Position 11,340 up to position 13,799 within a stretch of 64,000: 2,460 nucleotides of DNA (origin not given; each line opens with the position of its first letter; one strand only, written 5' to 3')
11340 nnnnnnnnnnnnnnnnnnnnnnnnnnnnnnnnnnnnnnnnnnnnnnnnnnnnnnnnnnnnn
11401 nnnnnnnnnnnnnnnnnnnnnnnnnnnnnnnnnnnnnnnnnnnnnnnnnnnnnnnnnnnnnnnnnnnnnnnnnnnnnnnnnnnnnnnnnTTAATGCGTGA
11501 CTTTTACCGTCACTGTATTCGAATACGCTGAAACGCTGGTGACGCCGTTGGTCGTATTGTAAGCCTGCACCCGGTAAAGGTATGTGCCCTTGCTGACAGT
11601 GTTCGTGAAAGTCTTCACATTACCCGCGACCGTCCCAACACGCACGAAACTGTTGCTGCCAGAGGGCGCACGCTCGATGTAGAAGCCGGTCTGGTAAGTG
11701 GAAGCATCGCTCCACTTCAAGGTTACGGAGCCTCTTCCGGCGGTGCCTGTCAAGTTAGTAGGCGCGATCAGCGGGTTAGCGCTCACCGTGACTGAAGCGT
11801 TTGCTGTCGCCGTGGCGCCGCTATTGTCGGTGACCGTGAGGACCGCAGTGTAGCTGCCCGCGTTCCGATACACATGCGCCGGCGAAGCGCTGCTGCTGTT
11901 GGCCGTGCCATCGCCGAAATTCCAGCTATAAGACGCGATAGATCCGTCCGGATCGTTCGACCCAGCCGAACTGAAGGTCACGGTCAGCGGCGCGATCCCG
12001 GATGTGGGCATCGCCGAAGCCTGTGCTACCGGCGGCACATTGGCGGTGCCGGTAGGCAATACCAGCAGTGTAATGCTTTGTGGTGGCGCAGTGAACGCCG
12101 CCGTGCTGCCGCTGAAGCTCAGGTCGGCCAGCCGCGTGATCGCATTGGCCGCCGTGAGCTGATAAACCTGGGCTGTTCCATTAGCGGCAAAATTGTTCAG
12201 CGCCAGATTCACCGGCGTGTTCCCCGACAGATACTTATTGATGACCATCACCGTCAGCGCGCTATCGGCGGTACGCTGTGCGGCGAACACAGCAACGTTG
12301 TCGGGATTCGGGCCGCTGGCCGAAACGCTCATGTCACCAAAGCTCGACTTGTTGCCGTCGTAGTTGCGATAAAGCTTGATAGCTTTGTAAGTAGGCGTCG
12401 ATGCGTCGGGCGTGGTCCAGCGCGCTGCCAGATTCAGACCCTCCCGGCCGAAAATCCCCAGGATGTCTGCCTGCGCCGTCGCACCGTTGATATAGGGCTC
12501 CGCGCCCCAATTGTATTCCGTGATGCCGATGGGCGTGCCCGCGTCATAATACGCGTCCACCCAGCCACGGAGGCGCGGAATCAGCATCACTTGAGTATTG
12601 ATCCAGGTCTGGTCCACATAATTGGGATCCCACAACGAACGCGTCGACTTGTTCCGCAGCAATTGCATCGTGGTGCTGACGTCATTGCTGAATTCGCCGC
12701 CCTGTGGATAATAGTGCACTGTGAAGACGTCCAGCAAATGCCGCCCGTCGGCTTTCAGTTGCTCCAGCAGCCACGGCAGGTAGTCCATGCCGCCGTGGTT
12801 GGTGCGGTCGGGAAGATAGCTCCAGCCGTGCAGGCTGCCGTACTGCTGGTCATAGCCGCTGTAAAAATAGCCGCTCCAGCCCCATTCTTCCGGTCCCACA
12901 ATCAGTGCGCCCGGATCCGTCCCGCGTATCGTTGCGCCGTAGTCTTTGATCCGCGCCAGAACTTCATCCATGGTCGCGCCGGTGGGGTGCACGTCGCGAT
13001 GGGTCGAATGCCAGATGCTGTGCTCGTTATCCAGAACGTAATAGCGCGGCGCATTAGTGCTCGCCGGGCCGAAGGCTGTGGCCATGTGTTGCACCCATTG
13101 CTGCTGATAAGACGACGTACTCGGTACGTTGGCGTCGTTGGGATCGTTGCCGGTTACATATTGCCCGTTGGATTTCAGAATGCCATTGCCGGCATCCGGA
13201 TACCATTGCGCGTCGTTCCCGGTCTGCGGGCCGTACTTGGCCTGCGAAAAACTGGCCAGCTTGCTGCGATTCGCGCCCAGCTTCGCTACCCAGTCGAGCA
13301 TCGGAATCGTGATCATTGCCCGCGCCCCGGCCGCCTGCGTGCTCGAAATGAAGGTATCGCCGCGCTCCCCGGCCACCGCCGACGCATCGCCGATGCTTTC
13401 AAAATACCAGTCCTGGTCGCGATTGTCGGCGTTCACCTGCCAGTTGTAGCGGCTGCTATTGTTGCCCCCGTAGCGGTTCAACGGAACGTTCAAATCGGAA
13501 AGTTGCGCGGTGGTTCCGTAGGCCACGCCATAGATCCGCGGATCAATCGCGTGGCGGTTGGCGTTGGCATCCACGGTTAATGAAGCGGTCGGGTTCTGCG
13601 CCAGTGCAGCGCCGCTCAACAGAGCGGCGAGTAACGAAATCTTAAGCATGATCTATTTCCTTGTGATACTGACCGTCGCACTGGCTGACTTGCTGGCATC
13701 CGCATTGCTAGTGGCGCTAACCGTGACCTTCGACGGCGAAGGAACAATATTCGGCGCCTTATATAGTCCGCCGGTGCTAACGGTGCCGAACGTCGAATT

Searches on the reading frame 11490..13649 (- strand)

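Call 12: search_protein_families(library=pfam, proteins=[window:11490-13649:-], max_evalue=0.00001)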
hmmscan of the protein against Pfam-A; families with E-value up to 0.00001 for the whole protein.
window:11490-13649:- (719 aa): 4 families
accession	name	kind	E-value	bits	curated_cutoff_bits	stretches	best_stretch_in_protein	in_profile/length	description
PF12891.13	Glyco_hydro_44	-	7.7e-64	216.1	25.1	1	75-316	2-222/223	Glycoside hydrolase family 44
PF18911.6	PKD_4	-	8.6e-22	77.4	27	1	537-622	1-85/85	PKD domain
PF00801.26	PKD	-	9.6e-15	54.8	23.5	1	544-615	4-74/80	PKD domain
PF22352.2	K319L-like_PKD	-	4.6e-10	39.8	27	1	556-622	13-84/84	K319L-like, PKD domain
